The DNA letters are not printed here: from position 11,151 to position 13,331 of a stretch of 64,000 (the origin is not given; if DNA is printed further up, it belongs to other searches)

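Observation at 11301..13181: One uninterrupted ORF fuses a dGTPase-like HD hydrolase to RNase III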

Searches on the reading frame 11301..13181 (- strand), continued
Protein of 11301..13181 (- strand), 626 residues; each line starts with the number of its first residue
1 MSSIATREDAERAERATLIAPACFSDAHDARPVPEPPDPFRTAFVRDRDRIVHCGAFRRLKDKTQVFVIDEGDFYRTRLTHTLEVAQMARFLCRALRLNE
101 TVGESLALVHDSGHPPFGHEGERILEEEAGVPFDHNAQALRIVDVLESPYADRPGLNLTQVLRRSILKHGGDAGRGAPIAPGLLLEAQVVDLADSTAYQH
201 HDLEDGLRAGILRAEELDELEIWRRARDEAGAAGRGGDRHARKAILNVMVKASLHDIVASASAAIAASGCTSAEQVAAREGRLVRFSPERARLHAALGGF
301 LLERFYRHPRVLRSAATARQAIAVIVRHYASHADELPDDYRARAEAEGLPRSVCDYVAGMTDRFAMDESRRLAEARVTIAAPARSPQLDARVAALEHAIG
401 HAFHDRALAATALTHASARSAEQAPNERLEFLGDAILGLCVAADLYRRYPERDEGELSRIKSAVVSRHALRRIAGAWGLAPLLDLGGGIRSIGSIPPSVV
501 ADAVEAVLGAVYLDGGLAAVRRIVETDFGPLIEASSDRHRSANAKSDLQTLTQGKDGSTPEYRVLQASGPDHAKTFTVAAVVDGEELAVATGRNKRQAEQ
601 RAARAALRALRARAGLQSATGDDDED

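Call 34: predict_structure(alignment_id=A1)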
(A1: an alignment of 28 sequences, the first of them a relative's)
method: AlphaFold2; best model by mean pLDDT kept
length: 626 residues; sequences in the alignment: 28
mean_pLDDT: 83.0   pTM: 0.58
mean pLDDT of the five models: 83.0, 81.3, 80.6, 80.4, 77.9
residues with pLDDT >= 90: 268; 70-90: 249; 50-70: 80; < 50: 29
segments of 3 or more residues with pLDDT < 50: 170-180, 377-383, 619-626
pLDDT, mean of each block of 10 residues (from residue 1): 72 89 73 63 62 63 61 62 91 95 83 80 87 79 64 60 63 38 83 90 88 92 96 86 94 98 94 86 93 95 91 85 93 88 87 88 82 63 69 93 90 89 87 96 93 86 94 95 85 84 97 93 94 79 78 83 92 89 94 91 92 70 38
secondary structure, 60 per line:
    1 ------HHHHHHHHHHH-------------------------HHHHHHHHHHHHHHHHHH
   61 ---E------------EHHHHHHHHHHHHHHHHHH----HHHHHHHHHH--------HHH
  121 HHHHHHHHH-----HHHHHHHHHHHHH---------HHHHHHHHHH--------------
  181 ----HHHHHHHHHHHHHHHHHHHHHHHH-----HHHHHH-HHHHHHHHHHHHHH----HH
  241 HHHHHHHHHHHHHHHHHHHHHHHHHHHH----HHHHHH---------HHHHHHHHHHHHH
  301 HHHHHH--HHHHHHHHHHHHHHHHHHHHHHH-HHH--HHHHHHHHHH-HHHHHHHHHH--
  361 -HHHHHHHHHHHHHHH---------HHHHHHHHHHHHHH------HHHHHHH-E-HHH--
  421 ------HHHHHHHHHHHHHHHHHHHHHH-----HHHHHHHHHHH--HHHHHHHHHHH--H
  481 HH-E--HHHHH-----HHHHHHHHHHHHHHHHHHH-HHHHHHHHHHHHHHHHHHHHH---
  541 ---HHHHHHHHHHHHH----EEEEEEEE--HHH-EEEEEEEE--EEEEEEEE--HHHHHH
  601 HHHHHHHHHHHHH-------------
elements in order: H7-17 H43-60 H78-95 H100-109 H118-129 H135-147 H157-166 H185-208 H214-219 H221-234 H239-268 H273-278 H288-306 H309-331 H338-347 H349-358 H362-376 H386-399 H406-412 H427-448 H454-464 H467-477 H487-491 H497-515 H517-537 H544-556 E561-568 E575-582 E585-592 H595-613

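Call 35: find_encoding_contigs(protein=P0051, flank=6000, max_places=1)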
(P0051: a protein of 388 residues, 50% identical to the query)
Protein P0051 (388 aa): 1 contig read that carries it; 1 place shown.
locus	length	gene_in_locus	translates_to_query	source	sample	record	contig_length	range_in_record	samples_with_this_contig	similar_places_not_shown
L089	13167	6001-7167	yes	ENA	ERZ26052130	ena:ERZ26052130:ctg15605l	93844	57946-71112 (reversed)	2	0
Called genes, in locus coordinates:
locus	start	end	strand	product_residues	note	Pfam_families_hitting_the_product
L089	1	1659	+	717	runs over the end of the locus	PF07715:Plug, PF00593:TonB_dep_Rec_b-barrel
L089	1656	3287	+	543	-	-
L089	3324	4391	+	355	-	-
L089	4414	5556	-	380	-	PF00266:Aminotran_5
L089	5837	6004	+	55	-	-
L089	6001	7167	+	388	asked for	PF01966:HD, PF13286:HD_assoc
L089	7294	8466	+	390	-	-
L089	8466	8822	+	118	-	-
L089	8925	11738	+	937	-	-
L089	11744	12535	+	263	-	PF13353:Fer4_12 (weak), PF04055:Radical_SAM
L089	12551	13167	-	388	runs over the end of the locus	PF01841:Transglut_core, PF13559:DUF4129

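Call 36: find_encoding_contigs(protein=P0064, flank=6000, max_places=1)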
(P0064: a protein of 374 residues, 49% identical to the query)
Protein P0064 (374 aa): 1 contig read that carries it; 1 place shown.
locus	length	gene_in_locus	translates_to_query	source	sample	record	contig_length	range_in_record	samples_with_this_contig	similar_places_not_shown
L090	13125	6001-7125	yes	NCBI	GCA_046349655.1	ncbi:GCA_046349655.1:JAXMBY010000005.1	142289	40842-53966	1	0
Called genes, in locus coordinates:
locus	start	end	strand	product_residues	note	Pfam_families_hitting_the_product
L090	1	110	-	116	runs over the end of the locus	PF09966:DUF2200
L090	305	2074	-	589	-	PF03600:CitMHS, PF02080:TrkA_C, PF00939:Na_sulph_symp, PF03600:CitMHS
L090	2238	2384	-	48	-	-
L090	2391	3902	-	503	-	PF06293:Kdo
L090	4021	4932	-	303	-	PF01839:FG-GAP (weak)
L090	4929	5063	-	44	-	-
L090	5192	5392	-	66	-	PF01839:FG-GAP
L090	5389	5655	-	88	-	PF01839:FG-GAP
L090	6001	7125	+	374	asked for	PF01966:HD, PF13286:HD_assoc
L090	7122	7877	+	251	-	PF14622:Ribonucleas_3_3, PF00636:Ribonuclease_3, PF00035:dsrm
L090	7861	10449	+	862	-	PF17757:UvrB_inter, PF02559:CarD_TRCF_RID, PF00270:DEAD, PF04851:ResIII, PF00271:Helicase_C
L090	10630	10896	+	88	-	PF03461:TRCF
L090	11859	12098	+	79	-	-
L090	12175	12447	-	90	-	PF01649:Ribosomal_S20p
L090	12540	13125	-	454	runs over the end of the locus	PF00515:TPR_1 (faint), PF13181:TPR_8 (faint), PF13371:TPR_9 (faint), PF13414:TPR_11 (faint), PF13424:TPR_12 (faint), PF13428:TPR_14 (faint), PF13432:TPR_16 (faint), PF07719:TPR_2 (weak), +3 more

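Call 37: find_encoding_contigs(protein=P0081, flank=6000, max_places=1)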
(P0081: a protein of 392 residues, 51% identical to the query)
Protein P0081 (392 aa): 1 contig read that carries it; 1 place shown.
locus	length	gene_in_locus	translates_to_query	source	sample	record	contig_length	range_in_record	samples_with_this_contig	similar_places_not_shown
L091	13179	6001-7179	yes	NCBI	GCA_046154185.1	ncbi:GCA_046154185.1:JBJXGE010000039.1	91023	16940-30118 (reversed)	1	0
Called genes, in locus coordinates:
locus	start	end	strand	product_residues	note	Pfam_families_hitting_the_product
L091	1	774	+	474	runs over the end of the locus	PF00989:PAS, PF08448:PAS_4, PF13426:PAS_9, PF24820:Diguanyl_cycl_sensor (weak), PF02518:HATPase_c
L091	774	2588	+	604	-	PF00072:Response_reg (weak), PF00512:HisKA, PF02518:HATPase_c, PF00072:Response_reg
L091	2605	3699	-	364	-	PF00355:Rieske, PF00848:Ring_hydroxyl_A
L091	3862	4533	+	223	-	PF11172:DUF2959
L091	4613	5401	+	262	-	PF00657:Lipase_GDSL, PF13472:Lipase_GDSL_2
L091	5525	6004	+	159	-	PF01476:LysM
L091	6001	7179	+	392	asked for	PF01966:HD, PF13286:HD_assoc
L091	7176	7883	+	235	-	PF01128:IspD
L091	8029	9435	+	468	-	PF13372:Alginate_exp (weak)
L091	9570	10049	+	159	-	PF02542:YgbB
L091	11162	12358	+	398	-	PF00009:GTP_EFTU, PF03144:GTP_EFTU_D2, PF03143:GTP_EFTU_D3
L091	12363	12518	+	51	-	PF00471:Ribosomal_L33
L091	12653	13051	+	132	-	PF00584:SecE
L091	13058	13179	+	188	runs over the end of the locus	PF02357:NusG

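Call 52: search_protein_families(library=padloc, proteins=[window:11301-13181:-], max_evalue=0.001)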
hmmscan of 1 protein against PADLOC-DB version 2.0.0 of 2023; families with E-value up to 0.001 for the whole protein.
window:11301-13181:- (626 aa): 1 family
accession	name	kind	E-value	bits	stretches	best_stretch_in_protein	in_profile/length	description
PDLC02374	dGTPase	-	1.3e-80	269.7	2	30-169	29-167/395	-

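Call 53: fold_search(model_id=the predicted structure, library=pdb)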
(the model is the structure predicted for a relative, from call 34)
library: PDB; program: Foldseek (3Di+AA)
matches with E <= 10: 565; with E <= 0.001: 168
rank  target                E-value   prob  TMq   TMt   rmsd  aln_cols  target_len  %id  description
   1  2dqb_A                1.4e-23  1.00  0.53  0.90   2.7       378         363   42  Crystal structure of dNTP triphosphohydrolase from Thermus thermophilus HB8, which is homologous to dGTP triphosphohyd (released 2007-01-23)
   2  2dqb_C                3.7e-23  1.00  0.54  0.90   3.4       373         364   42  Crystal structure of dNTP triphosphohydrolase from Thermus thermophilus HB8, which is homologous to dGTP triphosphohyd (released 2007-01-23)
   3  2dqb_D                7.2e-23  1.00  0.53  0.90   2.7       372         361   42  Crystal structure of dNTP triphosphohydrolase from Thermus thermophilus HB8, which is homologous to dGTP triphosphohyd (released 2007-01-23)
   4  2dqb_B                1.3e-22  1.00  0.52  0.91   3.0       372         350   41  Crystal structure of dNTP triphosphohydrolase from Thermus thermophilus HB8, which is homologous to dGTP triphosphohyd (released 2007-01-23)
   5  2dqb_E                1.5e-21  1.00  0.53  0.90   3.3       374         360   42  Crystal structure of dNTP triphosphohydrolase from Thermus thermophilus HB8, which is homologous to dGTP triphosphohyd (released 2007-01-23)
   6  2dqb_F                3.1e-21  1.00  0.53  0.91   3.3       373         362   42  Crystal structure of dNTP triphosphohydrolase from Thermus thermophilus HB8, which is homologous to dGTP triphosphohyd (released 2007-01-23)
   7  1o0w_A                3.0e-14  1.00  0.25  0.62  15.1       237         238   33  Crystal structure of Ribonuclease III (TM1102) from Thermotoga maritima at 2.0 A resolution (released 2002-11-13)
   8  1o0w_B                6.4e-13  1.00  0.24  0.62  15.1       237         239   33  Crystal structure of Ribonuclease III (TM1102) from Thermotoga maritima at 2.0 A resolution (released 2002-11-13)
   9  1rc7_A                7.6e-13  1.00  0.24  0.61  11.2       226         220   31  Crystal structure of RNase III Mutant E110K from Aquifex Aeolicus complexed with ds-RNA at 2.15 Angstrom Resolution (released 2004-03-30)
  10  7r97_A                8.3e-13  1.00  0.30  0.71   4.4       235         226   34  Crystal structure of postcleavge complex of Escherichia coli RNase III (released 2022-07-20)
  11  7lwz_F                1.1e-12  1.00  0.42  0.68   5.2       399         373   27  Apo Structure of Vibrio cholerae dGTPase protein VC1979 (released 2021-03-10)
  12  2ez6_A                1.6e-12  1.00  0.31  0.84   2.8       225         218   30  Crystal structure of Aquifex aeolicus RNase III (D44N) complexed with product of double-stranded RNA processing (released 2006-02-07)
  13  7lwz_D                2.4e-12  1.00  0.43  0.66   4.8       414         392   26  Apo Structure of Vibrio cholerae dGTPase protein VC1979 (released 2021-03-10)
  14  1yz9_B                3.0e-12  1.00  0.24  0.62  13.2       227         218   29  Crystal structure of RNase III mutant E110Q from Aquifex aeolicus complexed with double stranded RNA at 2.1-Angstrom R (released 2005-11-22)
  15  1yz9_A                3.6e-12  1.00  0.24  0.62  12.9       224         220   29  Crystal structure of RNase III mutant E110Q from Aquifex aeolicus complexed with double stranded RNA at 2.1-Angstrom R (released 2005-11-22)
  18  9p8w                  7.6e-12  1.00  0.43  0.58   6.8       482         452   22  Anti-phage dGTPase from Shewanella putrefaciens CN-32 (released 2025-07-30)
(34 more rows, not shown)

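Call 55: find_encoding_contigs(protein=P0111, flank=5000, max_places=1)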
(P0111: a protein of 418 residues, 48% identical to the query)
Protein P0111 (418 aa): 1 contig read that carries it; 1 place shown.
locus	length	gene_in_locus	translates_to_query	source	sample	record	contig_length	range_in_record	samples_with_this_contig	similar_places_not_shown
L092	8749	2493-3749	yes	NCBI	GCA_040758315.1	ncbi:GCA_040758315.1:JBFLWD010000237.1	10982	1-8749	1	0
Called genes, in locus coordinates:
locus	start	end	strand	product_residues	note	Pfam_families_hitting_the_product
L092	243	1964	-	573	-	PF06293:Kdo, PF03109:ABC1 (faint), PF06293:Kdo (weak)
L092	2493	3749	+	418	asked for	PF01966:HD, PF13286:HD_assoc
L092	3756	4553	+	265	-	PF22935:RM44_endonuclase (faint), PF14622:Ribonucleas_3_3, PF00636:Ribonuclease_3, PF00035:dsrm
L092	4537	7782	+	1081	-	PF17757:UvrB_inter, PF02559:CarD_TRCF_RID, PF00270:DEAD, PF04851:ResIII (weak), PF00271:Helicase_C, PF22590:Cas3-like_C_2 (weak), PF03461:TRCF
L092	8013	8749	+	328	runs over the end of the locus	PF13624:SurA_N_3 (faint), PF09312:SurA_N (weak)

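Call 56: find_encoding_contigs(protein=P0073, flank=5000, max_places=1)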
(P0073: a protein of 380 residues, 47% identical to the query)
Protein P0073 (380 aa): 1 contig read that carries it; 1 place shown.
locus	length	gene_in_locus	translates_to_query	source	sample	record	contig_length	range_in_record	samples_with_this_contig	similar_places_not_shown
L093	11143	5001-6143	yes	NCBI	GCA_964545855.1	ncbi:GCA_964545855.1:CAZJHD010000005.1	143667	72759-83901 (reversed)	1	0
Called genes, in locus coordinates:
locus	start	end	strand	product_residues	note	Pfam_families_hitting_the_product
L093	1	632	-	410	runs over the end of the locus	PF00266:Aminotran_5, PF00155:Aminotran_1_2 (weak), PF00266:Aminotran_5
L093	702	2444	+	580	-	PF01663:Phosphodiest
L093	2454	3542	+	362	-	PF01699:Na_Ca_ex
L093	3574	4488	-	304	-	PF02567:PhzC-PhzF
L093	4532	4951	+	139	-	PF02311:AraC_binding, PF07883:Cupin_2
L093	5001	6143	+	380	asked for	PF01966:HD, PF13286:HD_assoc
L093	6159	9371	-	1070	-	PF10670:DUF4198 (faint), PF09430:EMC7_beta-sandw (faint), PF13715:CarbopepD_reg_2 (faint), PF00775:Dioxygenase_C (faint), PF02369:Big_1 (faint), PF13620:CarboxypepD_reg, PF13620:CarboxypepD_reg (weak), PF13620:CarboxypepD_reg, +8 more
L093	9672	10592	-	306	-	PF07719:TPR_2 (faint), PF13432:TPR_16 (weak)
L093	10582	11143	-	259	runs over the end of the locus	-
